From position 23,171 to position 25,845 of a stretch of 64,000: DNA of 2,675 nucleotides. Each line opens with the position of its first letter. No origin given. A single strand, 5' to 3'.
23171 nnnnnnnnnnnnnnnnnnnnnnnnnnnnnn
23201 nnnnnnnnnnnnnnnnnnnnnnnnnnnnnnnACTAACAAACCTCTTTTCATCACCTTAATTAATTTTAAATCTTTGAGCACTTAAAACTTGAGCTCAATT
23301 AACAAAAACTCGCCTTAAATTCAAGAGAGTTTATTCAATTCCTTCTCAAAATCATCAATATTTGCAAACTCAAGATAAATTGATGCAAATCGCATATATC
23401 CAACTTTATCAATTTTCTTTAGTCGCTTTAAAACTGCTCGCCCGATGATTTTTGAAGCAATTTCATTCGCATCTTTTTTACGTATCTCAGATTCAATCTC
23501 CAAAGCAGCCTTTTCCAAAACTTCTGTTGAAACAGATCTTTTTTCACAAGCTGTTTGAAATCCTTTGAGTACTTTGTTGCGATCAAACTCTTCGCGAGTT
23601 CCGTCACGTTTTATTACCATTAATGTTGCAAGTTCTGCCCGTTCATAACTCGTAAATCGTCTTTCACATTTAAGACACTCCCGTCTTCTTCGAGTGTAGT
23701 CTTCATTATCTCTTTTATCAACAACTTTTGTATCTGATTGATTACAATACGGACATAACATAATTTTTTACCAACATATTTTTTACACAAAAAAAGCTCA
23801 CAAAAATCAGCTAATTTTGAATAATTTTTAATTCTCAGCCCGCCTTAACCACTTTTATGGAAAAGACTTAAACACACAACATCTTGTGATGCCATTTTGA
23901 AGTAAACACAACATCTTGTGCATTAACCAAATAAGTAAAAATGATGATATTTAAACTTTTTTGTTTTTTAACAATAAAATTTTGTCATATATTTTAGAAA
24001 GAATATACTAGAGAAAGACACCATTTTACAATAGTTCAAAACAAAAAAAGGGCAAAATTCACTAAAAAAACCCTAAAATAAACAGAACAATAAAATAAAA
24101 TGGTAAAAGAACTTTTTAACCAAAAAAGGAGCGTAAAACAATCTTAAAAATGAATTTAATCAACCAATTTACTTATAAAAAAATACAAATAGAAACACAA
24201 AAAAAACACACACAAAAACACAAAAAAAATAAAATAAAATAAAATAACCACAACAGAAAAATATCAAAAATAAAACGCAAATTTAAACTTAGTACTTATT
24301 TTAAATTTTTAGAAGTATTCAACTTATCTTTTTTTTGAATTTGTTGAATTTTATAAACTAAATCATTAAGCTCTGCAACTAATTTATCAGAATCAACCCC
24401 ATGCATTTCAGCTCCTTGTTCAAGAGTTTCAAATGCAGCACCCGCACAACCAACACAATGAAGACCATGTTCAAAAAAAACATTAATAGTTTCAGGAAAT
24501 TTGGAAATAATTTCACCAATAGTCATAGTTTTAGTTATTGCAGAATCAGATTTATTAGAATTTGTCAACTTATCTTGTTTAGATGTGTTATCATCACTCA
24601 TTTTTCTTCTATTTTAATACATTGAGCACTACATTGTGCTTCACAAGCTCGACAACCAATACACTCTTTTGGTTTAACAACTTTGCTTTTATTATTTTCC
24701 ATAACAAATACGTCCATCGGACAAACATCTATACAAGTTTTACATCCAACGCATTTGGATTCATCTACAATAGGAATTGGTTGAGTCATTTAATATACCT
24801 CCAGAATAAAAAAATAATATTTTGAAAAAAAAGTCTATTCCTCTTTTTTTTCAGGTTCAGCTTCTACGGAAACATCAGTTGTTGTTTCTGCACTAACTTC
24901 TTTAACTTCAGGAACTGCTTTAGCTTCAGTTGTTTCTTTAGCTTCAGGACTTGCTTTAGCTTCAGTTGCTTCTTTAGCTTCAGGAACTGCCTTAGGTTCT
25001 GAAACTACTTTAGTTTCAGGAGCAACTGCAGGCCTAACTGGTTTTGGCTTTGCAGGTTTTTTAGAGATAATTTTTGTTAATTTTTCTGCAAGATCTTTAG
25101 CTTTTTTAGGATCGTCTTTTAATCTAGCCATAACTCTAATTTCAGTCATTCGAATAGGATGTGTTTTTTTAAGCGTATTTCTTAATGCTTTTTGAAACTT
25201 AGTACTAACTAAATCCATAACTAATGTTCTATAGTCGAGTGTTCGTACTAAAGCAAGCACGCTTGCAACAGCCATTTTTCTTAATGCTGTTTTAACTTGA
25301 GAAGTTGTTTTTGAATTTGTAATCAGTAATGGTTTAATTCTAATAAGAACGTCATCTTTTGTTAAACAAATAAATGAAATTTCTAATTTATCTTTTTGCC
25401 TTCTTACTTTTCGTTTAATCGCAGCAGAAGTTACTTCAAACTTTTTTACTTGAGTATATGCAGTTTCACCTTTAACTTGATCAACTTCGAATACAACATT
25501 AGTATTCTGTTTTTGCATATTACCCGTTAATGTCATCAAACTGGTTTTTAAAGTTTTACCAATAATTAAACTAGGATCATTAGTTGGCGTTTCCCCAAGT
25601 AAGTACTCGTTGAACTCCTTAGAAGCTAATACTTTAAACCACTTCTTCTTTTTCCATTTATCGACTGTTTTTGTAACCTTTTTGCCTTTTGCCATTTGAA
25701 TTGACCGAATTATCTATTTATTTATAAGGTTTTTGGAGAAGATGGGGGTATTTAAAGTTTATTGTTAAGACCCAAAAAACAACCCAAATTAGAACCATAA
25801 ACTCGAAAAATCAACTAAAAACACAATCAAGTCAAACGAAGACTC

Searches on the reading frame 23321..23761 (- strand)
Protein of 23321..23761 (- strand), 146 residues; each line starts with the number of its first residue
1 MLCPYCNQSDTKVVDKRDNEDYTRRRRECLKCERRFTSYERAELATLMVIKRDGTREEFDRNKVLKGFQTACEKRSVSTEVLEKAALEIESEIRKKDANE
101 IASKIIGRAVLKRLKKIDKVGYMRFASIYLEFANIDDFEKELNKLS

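Call 40: search_protein_families(library=pfam, proteins=[window:23321-23761:-], max_evalue=0.001)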
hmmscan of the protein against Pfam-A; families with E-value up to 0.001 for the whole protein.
window:23321-23761:- (146 aa): 2 families
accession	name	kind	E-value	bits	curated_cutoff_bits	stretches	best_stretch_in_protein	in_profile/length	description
PF03477.21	ATP-cone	-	6.1e-19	68.8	25.8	1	48-132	2-85/88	ATP cone domain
PF22811.2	Zn_ribbon_NrdR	-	8.4e-15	54.9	27.2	1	1-40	1-42/42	Transcriptional repressor NrdR-like, N-terminal domain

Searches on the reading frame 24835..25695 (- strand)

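Call 41: search_protein_families(library=pfam, proteins=[window:24835-25695:-], max_evalue=0.001)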
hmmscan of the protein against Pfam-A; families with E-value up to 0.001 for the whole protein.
window:24835-25695:- (286 aa): 1 family
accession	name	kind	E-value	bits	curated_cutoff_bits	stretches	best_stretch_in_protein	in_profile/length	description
PF01015.23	Ribosomal_S3Ae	-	2.7e-39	135.1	29.3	1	6-190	2-186/191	Ribosomal S3Ae family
